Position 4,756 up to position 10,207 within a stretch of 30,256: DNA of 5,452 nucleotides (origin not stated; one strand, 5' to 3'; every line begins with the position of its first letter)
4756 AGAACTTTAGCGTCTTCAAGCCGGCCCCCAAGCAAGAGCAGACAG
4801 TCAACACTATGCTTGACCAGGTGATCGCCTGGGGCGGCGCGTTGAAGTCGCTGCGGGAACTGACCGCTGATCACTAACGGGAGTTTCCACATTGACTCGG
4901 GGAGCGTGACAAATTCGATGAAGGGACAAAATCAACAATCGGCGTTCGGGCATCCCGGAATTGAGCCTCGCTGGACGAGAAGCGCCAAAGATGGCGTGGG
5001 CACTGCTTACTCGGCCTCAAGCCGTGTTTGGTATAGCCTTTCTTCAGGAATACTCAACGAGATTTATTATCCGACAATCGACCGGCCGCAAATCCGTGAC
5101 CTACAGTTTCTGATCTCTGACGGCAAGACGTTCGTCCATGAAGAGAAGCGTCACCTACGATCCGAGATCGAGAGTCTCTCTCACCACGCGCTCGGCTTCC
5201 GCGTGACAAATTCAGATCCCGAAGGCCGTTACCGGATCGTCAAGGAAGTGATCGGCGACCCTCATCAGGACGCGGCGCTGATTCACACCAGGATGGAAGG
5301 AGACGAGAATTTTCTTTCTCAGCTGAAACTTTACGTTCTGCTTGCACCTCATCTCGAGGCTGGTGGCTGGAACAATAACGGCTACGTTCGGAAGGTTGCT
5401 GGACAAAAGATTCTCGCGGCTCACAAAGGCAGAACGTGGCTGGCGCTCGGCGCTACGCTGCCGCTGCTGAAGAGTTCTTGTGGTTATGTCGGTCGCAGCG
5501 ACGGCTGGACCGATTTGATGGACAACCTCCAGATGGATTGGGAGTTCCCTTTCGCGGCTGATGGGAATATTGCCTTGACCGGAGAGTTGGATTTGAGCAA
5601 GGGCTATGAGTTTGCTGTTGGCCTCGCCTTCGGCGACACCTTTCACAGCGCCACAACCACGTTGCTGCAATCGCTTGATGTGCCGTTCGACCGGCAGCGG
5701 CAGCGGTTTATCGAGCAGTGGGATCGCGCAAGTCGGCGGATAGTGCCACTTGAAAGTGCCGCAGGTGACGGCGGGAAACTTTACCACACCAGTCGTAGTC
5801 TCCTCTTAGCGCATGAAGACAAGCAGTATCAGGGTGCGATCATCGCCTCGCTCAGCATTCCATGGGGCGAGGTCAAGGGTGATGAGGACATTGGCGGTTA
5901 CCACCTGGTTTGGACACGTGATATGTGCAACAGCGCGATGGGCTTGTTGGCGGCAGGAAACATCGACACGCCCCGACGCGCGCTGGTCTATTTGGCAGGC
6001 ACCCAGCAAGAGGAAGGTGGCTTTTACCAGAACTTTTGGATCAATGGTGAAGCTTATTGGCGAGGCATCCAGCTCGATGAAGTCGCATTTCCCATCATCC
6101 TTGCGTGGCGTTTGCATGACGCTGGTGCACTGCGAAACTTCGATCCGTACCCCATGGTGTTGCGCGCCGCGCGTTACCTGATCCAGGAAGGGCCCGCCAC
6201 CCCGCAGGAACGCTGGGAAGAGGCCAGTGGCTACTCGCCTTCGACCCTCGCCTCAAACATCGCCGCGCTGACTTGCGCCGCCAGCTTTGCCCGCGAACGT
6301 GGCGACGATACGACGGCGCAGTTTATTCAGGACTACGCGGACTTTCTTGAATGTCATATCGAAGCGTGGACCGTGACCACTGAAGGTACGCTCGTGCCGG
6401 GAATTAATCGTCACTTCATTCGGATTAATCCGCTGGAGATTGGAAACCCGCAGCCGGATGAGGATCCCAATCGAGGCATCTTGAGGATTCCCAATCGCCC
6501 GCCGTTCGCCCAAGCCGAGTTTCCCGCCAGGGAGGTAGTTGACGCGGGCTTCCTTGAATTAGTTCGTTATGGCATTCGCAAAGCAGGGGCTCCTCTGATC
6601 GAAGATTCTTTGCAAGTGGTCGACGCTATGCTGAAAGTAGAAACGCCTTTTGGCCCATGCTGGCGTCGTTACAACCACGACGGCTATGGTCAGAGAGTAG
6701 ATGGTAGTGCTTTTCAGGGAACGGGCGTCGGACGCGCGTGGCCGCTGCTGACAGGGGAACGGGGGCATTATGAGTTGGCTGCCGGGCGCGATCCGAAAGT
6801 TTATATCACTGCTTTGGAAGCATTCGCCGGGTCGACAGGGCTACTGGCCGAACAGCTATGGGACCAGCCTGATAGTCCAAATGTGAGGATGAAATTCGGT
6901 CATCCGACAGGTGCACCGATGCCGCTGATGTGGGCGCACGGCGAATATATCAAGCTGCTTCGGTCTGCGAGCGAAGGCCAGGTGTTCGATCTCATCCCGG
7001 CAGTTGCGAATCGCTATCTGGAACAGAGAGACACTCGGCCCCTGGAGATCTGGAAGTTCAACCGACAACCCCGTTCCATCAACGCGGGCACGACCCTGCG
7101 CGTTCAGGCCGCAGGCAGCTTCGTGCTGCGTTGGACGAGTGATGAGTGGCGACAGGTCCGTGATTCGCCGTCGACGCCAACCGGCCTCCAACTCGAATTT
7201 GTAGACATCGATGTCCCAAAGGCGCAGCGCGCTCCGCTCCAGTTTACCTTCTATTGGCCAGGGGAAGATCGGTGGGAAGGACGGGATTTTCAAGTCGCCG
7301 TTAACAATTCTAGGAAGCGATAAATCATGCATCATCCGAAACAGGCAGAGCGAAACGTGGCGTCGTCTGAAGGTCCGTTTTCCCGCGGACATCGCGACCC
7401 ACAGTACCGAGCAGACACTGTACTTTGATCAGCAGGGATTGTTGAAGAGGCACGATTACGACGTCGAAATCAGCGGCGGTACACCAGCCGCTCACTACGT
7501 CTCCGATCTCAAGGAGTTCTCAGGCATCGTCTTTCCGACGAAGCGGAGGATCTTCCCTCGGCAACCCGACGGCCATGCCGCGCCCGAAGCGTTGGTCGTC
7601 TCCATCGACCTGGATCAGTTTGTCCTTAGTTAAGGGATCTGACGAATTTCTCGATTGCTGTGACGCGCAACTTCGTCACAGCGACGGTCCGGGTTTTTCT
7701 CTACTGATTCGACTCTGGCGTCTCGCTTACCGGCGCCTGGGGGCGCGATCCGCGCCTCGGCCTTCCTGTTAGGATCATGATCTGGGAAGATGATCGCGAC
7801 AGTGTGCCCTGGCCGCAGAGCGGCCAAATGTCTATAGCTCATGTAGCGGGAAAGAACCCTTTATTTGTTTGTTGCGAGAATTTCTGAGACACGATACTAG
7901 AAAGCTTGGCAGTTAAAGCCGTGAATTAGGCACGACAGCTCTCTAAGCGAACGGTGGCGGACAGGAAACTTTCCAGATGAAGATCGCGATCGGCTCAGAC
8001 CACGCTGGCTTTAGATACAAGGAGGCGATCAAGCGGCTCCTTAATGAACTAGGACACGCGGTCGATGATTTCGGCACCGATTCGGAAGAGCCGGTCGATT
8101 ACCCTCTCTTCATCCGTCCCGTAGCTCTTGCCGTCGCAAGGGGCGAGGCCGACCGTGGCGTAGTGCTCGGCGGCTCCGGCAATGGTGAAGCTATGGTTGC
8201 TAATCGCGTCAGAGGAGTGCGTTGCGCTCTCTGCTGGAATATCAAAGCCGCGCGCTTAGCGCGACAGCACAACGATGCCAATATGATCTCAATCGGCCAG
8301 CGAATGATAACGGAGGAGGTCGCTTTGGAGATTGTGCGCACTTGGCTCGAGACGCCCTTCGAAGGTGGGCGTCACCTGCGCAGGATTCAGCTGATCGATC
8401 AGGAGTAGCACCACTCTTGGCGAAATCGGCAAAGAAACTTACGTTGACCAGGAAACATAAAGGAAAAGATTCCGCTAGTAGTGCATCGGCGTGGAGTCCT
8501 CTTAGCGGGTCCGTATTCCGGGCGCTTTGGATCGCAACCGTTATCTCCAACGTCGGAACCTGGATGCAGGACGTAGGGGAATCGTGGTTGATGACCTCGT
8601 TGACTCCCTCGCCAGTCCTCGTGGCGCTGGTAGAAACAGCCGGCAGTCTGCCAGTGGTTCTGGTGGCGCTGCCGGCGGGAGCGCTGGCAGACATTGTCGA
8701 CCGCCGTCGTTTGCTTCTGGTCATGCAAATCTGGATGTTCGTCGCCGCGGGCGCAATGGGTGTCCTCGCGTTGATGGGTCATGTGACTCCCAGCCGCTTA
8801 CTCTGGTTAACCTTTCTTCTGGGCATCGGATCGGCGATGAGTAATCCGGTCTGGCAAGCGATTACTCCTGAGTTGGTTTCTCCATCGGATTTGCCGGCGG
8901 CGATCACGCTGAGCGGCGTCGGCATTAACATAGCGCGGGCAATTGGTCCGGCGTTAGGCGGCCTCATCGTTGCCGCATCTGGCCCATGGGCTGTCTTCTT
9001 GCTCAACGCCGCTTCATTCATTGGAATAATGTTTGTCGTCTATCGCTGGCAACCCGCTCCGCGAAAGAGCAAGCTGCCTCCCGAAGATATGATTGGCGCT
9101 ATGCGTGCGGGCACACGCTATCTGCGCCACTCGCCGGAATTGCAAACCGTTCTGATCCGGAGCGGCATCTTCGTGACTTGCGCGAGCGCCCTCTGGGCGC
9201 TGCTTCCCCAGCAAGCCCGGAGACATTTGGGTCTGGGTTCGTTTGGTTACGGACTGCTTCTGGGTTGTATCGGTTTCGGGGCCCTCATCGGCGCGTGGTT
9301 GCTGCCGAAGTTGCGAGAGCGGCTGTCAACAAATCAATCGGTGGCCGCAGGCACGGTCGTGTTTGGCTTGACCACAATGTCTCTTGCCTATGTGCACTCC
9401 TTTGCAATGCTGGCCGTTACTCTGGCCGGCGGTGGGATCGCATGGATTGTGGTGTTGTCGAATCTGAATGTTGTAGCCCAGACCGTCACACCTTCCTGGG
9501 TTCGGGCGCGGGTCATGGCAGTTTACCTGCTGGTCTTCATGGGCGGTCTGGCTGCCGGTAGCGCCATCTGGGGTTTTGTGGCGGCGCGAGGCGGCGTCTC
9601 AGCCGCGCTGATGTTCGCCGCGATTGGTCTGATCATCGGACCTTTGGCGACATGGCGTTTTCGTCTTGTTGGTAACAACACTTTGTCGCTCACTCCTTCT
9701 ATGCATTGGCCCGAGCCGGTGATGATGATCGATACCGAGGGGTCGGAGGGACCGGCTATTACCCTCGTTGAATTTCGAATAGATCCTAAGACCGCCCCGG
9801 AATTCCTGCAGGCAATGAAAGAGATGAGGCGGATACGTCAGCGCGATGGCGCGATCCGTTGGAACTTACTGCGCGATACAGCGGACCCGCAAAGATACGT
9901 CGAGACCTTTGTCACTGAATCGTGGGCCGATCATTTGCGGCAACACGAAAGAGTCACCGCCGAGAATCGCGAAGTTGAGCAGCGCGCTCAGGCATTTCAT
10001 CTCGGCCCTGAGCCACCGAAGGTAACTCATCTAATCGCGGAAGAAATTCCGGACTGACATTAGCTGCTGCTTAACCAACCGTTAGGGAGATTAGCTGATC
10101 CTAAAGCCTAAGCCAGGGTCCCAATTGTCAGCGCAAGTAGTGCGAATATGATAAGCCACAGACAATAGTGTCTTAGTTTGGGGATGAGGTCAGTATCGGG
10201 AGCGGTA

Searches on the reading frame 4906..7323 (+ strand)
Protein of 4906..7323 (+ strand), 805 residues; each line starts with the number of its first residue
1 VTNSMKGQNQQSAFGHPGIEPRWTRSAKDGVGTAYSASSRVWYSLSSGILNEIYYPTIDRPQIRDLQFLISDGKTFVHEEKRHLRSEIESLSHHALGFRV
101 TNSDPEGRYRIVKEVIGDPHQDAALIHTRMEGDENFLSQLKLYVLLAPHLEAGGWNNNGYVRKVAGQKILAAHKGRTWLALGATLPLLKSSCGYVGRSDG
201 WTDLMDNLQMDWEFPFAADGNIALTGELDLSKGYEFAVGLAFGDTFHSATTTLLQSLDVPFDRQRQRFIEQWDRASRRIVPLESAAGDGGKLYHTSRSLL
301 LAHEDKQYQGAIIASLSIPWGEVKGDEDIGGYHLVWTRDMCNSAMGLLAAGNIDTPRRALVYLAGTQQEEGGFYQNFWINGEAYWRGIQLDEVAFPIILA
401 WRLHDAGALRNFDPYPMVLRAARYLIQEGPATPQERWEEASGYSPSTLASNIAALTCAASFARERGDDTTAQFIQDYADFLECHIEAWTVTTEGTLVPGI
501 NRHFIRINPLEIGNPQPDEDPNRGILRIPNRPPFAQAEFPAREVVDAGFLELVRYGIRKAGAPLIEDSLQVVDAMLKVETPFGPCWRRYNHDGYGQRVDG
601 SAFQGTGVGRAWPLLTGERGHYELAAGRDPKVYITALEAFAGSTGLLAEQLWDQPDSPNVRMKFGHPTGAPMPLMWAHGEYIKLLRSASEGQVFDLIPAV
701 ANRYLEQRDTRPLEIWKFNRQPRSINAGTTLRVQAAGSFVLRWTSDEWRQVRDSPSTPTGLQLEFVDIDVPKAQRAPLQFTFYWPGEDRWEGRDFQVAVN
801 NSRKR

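Call 7: search_protein_families(library=pfam, proteins=[window:4906-7323:+], max_evalue=0.01)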
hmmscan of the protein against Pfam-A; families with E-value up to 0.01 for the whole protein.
window:4906-7323:+ (805 aa): 2 families
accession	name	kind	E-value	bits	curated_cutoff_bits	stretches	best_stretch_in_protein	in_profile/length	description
PF09137.17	Glucodextran_N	-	1.2e-97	327.1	24.1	1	13-273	1-259/263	Glucodextranase, domain N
PF00723.27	Glyco_hydro_15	-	7.5e-34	117.8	22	2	375-684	109-425/427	Glycosyl hydrolases family 15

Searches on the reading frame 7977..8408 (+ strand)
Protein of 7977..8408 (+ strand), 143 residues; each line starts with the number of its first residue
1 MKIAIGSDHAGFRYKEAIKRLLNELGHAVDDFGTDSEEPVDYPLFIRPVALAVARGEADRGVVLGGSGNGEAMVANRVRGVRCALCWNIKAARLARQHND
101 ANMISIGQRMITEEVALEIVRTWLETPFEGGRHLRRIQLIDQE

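Call 7: search_protein_families(library=pfam, proteins=[window:7977-8408:+], max_evalue=0.01)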
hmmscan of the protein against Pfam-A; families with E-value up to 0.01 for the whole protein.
window:7977-8408:+ (143 aa): 1 family
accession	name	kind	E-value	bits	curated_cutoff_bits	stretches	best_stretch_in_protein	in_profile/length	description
PF02502.23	LacAB_rpiB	-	7.4e-56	188.4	24.7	1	3-140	1-138/138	Ribose/Galactose Isomerase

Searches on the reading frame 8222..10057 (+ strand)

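Call 7: search_protein_families(library=pfam, proteins=[window:8222-10057:+], max_evalue=0.01)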
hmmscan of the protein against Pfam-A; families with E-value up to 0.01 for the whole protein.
window:8222-10057:+ (611 aa): 3 families
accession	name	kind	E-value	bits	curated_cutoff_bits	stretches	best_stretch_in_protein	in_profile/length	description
PF05977.19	MFS_3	-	3e-181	603.9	27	1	88-608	1-521/524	Transmembrane secretion effector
PF07690.21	MFS_1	-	2.7e-37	128.9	33.4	2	102-424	1-324/347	Major Facilitator Superfamily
PF03992.22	ABM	-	0.00014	22.4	23.1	1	514-570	4-59/78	Antibiotic biosynthesis monooxygenase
